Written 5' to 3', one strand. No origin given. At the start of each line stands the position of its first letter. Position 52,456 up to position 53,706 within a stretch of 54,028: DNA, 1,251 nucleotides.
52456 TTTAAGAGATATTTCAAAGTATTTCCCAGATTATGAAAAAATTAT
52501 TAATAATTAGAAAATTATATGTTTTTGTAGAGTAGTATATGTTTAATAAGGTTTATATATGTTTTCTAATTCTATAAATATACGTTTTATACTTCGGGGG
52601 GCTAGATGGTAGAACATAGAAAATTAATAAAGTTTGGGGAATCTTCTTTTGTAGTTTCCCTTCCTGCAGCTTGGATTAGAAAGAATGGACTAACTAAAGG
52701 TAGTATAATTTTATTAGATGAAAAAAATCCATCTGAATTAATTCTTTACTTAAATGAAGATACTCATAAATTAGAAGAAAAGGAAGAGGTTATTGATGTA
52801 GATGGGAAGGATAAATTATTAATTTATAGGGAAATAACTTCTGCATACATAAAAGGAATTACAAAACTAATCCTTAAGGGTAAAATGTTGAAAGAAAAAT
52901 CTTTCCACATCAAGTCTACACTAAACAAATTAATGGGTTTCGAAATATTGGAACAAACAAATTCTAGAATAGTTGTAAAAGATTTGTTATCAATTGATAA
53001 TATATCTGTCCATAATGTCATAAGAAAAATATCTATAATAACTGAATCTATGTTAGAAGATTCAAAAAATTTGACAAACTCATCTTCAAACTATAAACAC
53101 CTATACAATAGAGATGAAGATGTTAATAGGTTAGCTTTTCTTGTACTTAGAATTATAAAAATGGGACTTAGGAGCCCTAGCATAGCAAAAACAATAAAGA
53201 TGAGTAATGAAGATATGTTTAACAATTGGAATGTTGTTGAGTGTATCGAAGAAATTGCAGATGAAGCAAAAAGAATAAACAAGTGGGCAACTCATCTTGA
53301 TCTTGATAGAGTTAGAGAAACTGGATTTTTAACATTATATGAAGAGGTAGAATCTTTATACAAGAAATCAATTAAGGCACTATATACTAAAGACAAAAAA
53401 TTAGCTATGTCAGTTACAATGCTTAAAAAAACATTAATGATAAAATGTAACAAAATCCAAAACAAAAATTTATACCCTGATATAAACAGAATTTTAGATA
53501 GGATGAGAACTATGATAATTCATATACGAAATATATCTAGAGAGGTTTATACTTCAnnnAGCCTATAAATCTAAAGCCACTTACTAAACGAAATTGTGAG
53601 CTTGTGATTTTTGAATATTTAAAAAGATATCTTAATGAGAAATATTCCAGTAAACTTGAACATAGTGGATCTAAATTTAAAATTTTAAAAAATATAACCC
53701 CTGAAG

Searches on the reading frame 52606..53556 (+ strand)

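Call 52: search_protein_families(library=pfam, proteins=[window:52606-53556:+], max_evalue=0.001)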
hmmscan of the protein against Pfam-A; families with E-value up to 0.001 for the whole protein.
window:52606-53556:+ (317 aa): 2 families
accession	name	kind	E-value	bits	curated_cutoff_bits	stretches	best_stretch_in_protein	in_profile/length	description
PF01895.24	PhoU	-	5.9e-06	27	23.5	0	140-227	2-88/89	PhoU domain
PF04014.23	MazE_antitoxin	-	2.7e-05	24.4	24.7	1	11-47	4-40/48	Antidote-toxin recognition MazE, bacterial antitoxin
